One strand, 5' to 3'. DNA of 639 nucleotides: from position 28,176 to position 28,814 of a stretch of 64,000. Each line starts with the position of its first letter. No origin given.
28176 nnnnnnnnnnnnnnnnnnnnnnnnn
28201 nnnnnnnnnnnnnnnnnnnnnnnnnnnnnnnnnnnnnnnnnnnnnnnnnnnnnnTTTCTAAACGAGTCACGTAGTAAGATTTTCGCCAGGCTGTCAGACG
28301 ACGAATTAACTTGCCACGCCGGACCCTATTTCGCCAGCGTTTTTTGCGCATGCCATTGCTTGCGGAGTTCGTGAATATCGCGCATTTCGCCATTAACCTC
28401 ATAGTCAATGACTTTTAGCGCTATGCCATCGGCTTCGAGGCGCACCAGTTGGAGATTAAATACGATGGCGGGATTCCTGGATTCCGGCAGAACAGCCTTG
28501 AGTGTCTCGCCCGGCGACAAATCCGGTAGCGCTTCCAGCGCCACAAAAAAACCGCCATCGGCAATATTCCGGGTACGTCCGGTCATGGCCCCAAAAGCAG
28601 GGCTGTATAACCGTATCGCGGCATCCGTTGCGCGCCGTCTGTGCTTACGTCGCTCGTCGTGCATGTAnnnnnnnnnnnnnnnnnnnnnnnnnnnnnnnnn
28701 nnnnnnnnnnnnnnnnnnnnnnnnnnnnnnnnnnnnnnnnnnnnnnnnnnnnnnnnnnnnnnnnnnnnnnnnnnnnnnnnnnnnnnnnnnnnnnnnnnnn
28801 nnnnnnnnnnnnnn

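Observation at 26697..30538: Three PilZ genes alternating with a glycerolipid acyltransferase and an App1-type phosphatidate phosphatase, directly upstream of a GGDEF-EAL gene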

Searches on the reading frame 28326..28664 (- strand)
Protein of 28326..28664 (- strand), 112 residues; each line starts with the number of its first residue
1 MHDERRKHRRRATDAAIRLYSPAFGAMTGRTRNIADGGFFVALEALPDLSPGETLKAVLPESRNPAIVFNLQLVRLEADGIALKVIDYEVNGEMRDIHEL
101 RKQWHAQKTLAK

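Call 3: search_protein_families(library=pfam, proteins=[window:28326-28664:-], max_evalue=0.1)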
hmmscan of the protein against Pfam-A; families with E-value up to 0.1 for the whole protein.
window:28326-28664:- (112 aa): 1 family
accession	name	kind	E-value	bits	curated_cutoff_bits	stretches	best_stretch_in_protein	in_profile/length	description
PF07238.19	PilZ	-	1.8e-07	31.8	22.5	1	4-90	1-90/102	PilZ domain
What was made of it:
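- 28326..28664 (-): PilZ2, a single-domain PilZ (112 aa) with a C-terminal helix. Its ATG lies 3 nt after the acyltransferase stop. The motif serine is replaced (NIADGG). PF07238 31.8 bits (call 3).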

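Call 4: search_protein_families(library=ncbifam, proteins=[window:28326-28664:-], max_evalue=0.1)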
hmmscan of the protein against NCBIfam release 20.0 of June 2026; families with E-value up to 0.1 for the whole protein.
window:28326-28664:- (112 aa): 0 families

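Call 56: find_homologous_proteins(query=window:28326-28664:-, max_evalue=0.00001)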
Query window:28326-28664:- (112 aa): 4 proteins with E <= 0.00001 among 16 candidates.
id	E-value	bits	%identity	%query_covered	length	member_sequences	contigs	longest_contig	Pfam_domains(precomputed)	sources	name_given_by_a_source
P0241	2.4e-67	241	100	100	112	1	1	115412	PF07238.20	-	-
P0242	9.3e-40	153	61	99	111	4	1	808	PF07238.20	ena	-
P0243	8.5e-39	149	65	84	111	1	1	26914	PF07238.20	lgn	-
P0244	5.0e-37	144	60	87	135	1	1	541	PF07238.20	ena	-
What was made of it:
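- Tried and rejected: It returned only 4 sequences because of the word index, which is too few to survey contexts (call 56).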

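Call 64: predict_structure(alignment_id=A3)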
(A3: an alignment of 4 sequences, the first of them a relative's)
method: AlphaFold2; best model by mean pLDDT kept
length: 112 residues; sequences in the alignment: 4
mean_pLDDT: 79.1   pTM: 0.65
mean pLDDT of the five models: 79.1, 75.0, 73.6, 72.6, 55.9
residues with pLDDT >= 90: 30; 70-90: 59; 50-70: 10; < 50: 13
segments of 3 or more residues with pLDDT < 50: 1-12
pLDDT, mean of each block of 10 residues (from residue 1): 45 74 88 83 86 89 81 91 91 83 67 48
secondary structure, 60 per line:
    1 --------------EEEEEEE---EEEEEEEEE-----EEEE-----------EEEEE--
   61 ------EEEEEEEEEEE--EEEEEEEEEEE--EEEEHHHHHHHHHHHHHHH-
elements in order: E15-21 E25-33 E39-42 E54-58 E67-77 E80-90 E93-96 H97-111

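Call 67: fold_search(model_id=the predicted structure, library=pdb)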
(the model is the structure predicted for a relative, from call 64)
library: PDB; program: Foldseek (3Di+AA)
matches with E <= 10: 1239; with E <= 0.001: 1
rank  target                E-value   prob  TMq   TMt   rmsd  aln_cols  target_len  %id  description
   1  8u0i                  2.2e-04  1.00  0.59  0.75   5.3        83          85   26  Crystal structure of PA0012 complexed with cyclic-di-GMP from Pseudomonas aeruginosa (released 2024-09-04)
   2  9fp0_A                2.4e-03  1.00  0.53  0.09   2.4        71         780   15  Cryo-EM structure of the 'crown'less Bcs macrocomplex for E. coli cellulose secretion in non-saturating c-di-GMP (loca (released 2024-10-16)
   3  9b8v_E                7.7e-03  1.00  0.52  0.08   2.6        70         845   16  AlphaFold2 informed cryo-EM model of the E. coli cellulose synthase BcsAG3B6 complex (released 2025-02-19)
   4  9fnn_A                1.2e-02  1.00  0.52  0.08   2.5        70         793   16  Cryo-EM structure of the c-di-GMP-saturated 'crown'less Bcs macrocomplex for cellulose secretion in E. coli (released 2024-10-16)
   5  9fmv_A                1.5e-02  1.00  0.52  0.08   2.4        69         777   16  Cryo-EM structure of the c-di-GMP-free synthase:pEtN transferase complex (BcsA-Bct-G3) from the E. coli cellulose secr (released 2024-10-16)
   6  1ywu_MODEL_1_A        1.5e-02  1.00  0.58  0.53   5.0       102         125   19  Solution NMR structure of Pseudomonas Aeruginosa protein PA4608. Northeast Structural Genomics target PaT7 (released 2005-03-29)
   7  4rt1_B                1.8e-02  1.00  0.53  0.55   5.0       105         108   13  Structure of the Alg44 PilZ domain (R95A mutant) from Pseudomonas aeruginosa PAO1 in complex with c-di-GMP (released 2015-04-08)
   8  4xrn_C                2.3e-02  1.00  0.48  0.49   5.1       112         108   16  Pilz domain with c-di-gmp of a protein from Pseudomonas aeruginosa (released 2016-02-03)
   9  2rde_A                3.2e-02  0.95  0.35  0.20   6.9       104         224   16  Crystal structure of VCA0042 complexed with c-di-GMP (released 2007-10-30)
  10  5y4r_D                3.7e-02  1.00  0.59  0.56   6.0       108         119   17  Structure of a methyltransferase complex (released 2017-11-29)
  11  4xrn_B                3.7e-02  1.00  0.43  0.46   4.1        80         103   16  Pilz domain with c-di-gmp of a protein from Pseudomonas aeruginosa (released 2016-02-03)
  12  4rt0_B                3.7e-02  1.00  0.50  0.52   5.7       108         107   18  Structure of the Alg44 PilZ domain from Pseudomonas aeruginosa PAO1 in complex with c-di-GMP (released 2015-04-08)
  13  4rt0_A                4.0e-02  1.00  0.48  0.50   4.1        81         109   15  Structure of the Alg44 PilZ domain from Pseudomonas aeruginosa PAO1 in complex with c-di-GMP (released 2015-04-08)
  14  4xrn_A                4.0e-02  1.00  0.42  0.45   4.3        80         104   16  Pilz domain with c-di-gmp of a protein from Pseudomonas aeruginosa (released 2016-02-03)
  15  4i86_A                4.4e-02  1.00  0.48  0.52   4.1        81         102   14  Crystal structure of PilZ domain of CeSA from cellulose synthesizing bacterium (released 2013-04-03)
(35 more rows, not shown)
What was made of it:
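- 28326..28664 (-): Model pLDDT 79, with best PDB match PA0012 bound to c-di-GMP, then BcsA, PA4608 and Alg44 PilZ domains (calls 64, 67).
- On PilZ domain (PF07238): Top PDB matches are PA0012, BcsA, PA4608 and Alg44 PilZ domains (calls 64, 67).
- Closest known: Single-domain PilZ adaptors of Pseudomonas aeruginosa. Same: The PilZ2 model's best PDB match is PA0012 bound to c-di-GMP, and PA4608 and the CheR1-MapZ complex are also matched (call 67).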
